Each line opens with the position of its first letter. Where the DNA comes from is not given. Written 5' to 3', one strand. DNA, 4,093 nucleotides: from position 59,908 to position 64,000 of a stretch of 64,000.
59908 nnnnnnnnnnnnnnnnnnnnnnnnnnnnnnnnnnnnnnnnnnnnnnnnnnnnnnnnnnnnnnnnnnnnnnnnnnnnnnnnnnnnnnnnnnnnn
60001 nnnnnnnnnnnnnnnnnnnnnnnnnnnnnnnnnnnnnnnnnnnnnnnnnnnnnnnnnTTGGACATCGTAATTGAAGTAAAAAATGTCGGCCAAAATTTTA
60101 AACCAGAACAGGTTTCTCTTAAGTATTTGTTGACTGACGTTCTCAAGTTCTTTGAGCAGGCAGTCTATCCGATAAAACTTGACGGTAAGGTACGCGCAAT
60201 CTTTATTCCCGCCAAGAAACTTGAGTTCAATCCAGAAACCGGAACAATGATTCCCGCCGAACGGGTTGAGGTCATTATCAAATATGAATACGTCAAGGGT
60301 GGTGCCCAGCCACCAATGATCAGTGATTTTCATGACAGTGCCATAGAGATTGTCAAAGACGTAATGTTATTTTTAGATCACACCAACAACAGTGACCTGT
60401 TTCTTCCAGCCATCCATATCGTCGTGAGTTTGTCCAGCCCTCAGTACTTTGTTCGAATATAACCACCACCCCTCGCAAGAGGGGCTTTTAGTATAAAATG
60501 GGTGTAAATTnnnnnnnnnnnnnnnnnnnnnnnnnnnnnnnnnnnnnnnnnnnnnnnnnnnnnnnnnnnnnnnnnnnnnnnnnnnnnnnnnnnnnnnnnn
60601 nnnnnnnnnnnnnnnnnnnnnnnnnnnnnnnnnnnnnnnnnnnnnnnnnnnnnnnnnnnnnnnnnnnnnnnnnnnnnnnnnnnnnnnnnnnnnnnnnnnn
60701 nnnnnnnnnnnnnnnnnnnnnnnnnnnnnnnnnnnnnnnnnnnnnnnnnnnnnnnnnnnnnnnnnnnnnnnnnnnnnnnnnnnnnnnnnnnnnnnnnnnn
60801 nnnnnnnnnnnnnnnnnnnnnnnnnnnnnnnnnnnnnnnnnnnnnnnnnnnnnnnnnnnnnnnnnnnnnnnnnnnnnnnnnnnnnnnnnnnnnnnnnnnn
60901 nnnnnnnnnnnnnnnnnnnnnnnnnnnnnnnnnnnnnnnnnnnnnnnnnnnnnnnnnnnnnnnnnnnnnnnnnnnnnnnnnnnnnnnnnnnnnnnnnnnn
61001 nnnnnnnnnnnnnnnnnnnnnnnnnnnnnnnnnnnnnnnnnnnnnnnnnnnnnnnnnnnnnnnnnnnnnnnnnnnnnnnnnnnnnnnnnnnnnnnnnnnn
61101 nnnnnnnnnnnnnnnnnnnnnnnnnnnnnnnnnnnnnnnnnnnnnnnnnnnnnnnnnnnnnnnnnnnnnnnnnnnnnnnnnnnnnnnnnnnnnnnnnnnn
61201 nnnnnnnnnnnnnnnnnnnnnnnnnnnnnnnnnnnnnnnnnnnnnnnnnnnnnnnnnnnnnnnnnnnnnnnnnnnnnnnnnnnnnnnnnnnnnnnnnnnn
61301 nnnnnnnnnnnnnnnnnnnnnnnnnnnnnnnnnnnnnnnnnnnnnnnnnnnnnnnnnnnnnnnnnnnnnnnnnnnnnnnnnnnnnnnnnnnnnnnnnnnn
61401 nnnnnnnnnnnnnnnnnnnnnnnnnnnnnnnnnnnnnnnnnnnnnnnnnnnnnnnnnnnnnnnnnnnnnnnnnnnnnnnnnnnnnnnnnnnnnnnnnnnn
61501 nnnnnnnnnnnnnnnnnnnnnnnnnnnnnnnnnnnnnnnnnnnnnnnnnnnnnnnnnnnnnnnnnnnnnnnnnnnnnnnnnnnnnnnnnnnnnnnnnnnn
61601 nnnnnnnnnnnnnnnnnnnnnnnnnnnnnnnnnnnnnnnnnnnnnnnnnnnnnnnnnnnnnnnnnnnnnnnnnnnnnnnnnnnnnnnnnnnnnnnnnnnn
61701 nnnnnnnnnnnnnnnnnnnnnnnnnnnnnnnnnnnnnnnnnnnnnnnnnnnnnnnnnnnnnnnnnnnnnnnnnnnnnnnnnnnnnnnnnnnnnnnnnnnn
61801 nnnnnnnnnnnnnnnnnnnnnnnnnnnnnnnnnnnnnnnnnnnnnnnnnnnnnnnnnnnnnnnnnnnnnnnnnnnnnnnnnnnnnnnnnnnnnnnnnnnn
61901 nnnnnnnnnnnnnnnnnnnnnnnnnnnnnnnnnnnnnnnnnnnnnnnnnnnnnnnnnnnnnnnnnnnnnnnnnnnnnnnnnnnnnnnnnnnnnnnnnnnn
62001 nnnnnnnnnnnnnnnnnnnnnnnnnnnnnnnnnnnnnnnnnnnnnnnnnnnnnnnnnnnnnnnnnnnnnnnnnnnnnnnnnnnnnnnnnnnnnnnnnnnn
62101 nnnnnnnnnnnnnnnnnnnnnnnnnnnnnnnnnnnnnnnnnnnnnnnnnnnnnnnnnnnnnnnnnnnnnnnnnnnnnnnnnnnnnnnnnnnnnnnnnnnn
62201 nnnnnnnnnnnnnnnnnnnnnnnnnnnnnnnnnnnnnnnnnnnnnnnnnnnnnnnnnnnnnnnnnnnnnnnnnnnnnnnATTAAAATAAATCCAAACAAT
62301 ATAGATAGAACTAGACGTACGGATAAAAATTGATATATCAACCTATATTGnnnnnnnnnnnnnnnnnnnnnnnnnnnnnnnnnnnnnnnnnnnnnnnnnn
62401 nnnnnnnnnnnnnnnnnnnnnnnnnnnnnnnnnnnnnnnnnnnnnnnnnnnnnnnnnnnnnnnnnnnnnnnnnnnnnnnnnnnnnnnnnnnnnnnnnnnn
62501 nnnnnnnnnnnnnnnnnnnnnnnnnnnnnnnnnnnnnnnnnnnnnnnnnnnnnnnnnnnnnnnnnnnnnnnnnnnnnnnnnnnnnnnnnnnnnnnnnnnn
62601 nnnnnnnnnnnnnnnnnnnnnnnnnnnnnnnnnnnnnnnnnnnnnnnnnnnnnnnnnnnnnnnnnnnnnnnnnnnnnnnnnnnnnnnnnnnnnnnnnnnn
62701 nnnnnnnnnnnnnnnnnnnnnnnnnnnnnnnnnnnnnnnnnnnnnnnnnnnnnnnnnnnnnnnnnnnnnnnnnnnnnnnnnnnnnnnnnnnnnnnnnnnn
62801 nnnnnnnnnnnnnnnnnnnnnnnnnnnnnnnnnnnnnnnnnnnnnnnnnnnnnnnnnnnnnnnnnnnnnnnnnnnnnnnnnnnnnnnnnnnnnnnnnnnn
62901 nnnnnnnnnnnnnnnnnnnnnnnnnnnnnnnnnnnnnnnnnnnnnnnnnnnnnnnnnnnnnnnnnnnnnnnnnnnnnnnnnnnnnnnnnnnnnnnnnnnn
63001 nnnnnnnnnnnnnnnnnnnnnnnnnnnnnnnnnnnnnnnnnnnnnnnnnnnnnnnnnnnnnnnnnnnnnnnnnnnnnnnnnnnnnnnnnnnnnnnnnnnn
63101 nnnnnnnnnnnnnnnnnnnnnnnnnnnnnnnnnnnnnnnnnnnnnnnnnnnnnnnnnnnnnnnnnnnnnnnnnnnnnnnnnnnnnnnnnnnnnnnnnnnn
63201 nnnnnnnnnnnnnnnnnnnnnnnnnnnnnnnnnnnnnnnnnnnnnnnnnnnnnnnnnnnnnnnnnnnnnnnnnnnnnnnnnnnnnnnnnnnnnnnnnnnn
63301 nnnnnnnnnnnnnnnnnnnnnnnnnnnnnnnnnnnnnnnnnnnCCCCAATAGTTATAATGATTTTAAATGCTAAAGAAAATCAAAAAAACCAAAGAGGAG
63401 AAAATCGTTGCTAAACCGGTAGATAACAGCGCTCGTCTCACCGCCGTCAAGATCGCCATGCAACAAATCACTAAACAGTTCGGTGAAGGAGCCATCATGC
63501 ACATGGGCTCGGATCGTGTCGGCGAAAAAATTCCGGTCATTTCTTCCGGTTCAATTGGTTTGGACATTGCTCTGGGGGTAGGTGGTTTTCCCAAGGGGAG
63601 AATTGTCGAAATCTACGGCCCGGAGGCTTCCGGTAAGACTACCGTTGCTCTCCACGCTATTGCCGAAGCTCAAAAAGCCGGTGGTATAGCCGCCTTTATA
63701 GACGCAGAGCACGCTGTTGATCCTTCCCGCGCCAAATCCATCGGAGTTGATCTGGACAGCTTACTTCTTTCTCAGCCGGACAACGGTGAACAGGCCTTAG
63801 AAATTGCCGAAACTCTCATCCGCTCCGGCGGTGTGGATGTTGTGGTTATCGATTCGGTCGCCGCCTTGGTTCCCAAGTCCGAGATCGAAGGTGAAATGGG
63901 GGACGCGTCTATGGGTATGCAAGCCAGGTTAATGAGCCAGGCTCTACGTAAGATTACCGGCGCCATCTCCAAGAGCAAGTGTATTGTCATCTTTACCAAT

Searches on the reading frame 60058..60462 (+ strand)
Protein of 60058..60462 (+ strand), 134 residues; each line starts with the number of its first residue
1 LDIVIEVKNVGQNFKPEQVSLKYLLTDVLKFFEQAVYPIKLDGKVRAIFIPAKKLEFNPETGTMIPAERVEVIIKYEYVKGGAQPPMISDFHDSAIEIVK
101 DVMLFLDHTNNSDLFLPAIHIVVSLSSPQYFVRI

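Call 10: search_protein_families(library=pfam, proteins=[window:60058-60462:+], max_evalue=0.01)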
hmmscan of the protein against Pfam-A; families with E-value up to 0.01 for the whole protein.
window:60058-60462:+ (134 aa): 1 family
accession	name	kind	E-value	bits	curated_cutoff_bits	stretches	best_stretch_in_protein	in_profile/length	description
PF22639.1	Gp18_dom_I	-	0.0029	18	27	1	3-55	4-55/93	Tail sheath protein Gp18-like domain I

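Call 44: search_protein_families(library=phrogs, proteins=[window:60058-60462:+], max_evalue=0.01)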
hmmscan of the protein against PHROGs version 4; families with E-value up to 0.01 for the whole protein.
window:60058-60462:+ (134 aa): 0 families

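Call 45: search_protein_families(library=padloc, proteins=[window:60058-60462:+], max_evalue=0.01)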
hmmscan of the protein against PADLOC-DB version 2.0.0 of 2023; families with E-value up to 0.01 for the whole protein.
window:60058-60462:+ (134 aa): 0 families

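Call 80: find_related_loci(query=window:60058-60459:+, collection=viral_contigs, flank=3000)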
Query window:60058-60459:+ (134 aa) in viral_contigs; peptide patterns used: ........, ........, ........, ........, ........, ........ (x = any residue, [..] = any of these).
17 stretches matched a pattern, but none encodes a relative of the query by tblastn (E <= 1e-3).

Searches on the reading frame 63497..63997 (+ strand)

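Call 10: search_protein_families(library=pfam, proteins=[window:63497-63997:+], max_evalue=0.01)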
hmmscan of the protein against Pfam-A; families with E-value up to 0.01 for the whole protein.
window:63497-63997:+ (167 aa): 9 families
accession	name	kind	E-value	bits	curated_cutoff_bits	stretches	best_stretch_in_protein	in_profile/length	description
PF00154.27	RecA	-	9.5e-84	281.4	27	1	1-166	20-184/262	recA bacterial DNA recombination protein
PF06745.19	ATPase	-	1.6e-08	34.7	26.6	1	17-89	3-77/231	KaiC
PF13481.12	AAA_25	-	3.1e-06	27.4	27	1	31-129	30-160/195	AAA domain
PF01637.24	ATPase_2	-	9.5e-06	26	33.2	1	35-160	21-108/225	ATPase domain predominantly from Archaea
PF08423.17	Rad51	-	2.7e-05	24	22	1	13-124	6-133/244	Rad51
PF13479.12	AAA_24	-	0.00017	22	27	1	37-125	5-77/195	AAA domain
PF00004.35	AAA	-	0.0011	19.9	21.2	1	39-166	3-106/131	ATPase family associated with various cellular activities (AAA)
PF13191.12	AAA_16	-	0.0022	18.9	32.6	1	34-93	24-85/167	AAA ATPase domain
PF13401.12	AAA_22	-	0.0035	18.1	27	1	35-127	6-97/130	AAA domain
